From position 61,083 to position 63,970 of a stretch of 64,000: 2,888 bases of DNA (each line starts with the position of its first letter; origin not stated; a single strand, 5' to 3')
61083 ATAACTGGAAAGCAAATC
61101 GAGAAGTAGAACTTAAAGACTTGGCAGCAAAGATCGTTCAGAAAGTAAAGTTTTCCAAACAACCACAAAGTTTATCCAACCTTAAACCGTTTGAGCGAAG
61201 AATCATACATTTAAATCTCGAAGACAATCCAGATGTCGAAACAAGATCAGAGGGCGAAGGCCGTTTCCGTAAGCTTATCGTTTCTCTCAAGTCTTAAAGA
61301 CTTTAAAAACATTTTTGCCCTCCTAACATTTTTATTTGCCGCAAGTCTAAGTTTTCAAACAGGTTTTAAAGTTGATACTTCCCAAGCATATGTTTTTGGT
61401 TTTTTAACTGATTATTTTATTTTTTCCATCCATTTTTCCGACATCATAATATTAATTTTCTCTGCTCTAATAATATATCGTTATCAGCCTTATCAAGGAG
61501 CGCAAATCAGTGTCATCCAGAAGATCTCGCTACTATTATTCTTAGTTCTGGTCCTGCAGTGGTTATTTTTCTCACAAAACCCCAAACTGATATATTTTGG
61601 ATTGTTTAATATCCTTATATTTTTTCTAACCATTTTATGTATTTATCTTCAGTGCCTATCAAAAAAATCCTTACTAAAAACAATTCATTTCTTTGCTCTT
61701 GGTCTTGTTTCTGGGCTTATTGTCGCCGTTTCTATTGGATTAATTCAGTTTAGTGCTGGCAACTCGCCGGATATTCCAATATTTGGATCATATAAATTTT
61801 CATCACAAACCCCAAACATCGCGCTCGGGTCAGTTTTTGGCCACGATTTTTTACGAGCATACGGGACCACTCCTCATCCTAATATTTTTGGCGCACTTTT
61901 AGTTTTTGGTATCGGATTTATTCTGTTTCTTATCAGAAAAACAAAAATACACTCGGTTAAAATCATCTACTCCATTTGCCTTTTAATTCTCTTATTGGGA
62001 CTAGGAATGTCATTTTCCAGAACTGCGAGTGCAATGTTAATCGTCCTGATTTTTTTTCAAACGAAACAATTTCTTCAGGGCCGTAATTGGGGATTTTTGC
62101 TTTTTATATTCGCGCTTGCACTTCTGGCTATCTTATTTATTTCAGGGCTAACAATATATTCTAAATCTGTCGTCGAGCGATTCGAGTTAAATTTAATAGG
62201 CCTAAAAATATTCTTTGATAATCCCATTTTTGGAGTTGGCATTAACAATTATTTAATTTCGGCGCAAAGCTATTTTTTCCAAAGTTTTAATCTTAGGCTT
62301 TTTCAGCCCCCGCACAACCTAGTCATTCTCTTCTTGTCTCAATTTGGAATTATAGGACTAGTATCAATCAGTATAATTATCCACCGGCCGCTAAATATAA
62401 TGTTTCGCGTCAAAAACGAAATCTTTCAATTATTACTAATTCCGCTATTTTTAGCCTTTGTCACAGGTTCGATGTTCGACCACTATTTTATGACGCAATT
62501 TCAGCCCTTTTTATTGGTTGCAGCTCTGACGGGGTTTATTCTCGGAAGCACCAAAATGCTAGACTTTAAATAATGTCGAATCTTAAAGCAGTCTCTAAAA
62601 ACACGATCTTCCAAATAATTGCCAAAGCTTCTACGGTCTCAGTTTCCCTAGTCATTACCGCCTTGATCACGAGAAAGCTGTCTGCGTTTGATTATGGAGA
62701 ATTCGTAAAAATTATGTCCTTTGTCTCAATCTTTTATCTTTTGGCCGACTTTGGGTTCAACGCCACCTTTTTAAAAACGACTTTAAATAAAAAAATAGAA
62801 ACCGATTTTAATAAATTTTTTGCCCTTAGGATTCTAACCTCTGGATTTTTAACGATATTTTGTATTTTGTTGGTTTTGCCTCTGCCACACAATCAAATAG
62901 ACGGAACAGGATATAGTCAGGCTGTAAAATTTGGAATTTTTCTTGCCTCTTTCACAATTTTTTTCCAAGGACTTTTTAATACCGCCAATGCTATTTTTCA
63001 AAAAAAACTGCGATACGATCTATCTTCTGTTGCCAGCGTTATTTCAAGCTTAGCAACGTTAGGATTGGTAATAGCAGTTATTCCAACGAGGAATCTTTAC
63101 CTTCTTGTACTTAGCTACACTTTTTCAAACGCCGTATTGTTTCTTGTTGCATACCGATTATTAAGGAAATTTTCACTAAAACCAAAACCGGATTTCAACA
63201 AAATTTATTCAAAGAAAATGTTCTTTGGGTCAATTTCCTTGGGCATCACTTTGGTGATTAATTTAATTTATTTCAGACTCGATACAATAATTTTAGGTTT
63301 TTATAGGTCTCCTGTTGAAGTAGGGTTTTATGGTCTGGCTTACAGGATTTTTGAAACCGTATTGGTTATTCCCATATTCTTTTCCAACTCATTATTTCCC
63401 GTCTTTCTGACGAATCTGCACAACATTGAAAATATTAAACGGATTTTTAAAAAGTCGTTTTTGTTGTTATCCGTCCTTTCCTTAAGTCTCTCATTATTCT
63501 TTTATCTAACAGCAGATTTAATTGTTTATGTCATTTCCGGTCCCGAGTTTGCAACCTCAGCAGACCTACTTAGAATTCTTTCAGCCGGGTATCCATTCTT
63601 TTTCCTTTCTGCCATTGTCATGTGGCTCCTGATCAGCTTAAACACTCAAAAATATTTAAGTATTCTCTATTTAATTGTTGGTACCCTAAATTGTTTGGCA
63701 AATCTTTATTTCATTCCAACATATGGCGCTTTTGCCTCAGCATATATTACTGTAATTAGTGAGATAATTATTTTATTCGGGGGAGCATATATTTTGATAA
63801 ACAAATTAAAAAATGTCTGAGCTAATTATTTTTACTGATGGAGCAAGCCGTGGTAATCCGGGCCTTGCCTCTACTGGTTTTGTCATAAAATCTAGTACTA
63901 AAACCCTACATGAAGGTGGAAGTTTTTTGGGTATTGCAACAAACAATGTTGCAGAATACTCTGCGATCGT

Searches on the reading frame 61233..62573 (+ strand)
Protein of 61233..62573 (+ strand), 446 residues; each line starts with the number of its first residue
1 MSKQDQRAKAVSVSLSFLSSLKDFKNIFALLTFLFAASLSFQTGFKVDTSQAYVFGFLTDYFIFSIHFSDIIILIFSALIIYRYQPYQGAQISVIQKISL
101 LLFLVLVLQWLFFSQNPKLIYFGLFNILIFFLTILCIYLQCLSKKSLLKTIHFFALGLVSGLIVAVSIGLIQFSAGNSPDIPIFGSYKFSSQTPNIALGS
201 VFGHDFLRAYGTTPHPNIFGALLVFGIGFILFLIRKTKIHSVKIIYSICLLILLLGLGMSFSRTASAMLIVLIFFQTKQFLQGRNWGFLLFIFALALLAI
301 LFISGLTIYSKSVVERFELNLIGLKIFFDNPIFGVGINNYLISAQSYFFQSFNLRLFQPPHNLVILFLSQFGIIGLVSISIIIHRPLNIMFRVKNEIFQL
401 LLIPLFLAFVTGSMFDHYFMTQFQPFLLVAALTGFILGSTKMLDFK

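Call 27: search_protein_families(library=pfam, proteins=[window:61233-62573:+], max_evalue=0.001)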
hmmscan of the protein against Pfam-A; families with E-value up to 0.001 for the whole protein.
window:61233-62573:+ (446 aa): 1 family
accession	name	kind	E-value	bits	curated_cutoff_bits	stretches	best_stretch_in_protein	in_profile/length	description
PF04932.20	Wzy_C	-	1.6e-08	35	31.7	1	249-378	2-147/149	O-Antigen ligase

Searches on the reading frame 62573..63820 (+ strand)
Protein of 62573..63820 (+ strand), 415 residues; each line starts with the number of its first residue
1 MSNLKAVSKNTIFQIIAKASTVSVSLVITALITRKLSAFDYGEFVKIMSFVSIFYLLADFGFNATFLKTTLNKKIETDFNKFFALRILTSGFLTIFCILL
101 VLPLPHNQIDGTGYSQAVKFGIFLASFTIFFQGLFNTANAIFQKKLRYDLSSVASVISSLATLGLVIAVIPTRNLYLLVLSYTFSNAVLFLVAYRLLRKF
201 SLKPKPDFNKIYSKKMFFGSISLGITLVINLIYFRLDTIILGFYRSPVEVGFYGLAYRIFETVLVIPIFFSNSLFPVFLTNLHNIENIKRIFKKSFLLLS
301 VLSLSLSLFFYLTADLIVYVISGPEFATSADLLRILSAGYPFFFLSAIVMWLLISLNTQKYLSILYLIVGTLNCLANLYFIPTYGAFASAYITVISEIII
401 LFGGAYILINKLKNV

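Call 27: search_protein_families(library=pfam, proteins=[window:62573-63820:+], max_evalue=0.001)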
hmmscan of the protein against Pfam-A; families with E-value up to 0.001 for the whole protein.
window:62573-63820:+ (415 aa): 2 families
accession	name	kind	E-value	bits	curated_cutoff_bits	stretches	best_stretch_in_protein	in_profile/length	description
PF01943.22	Polysacc_synt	-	6.6e-23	81.9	28.2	1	8-278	2-270/274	Polysaccharide biosynthesis protein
PF13440.11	Polysacc_synt_3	-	3.2e-21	76.3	23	1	32-329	2-291/293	Polysaccharide biosynthesis protein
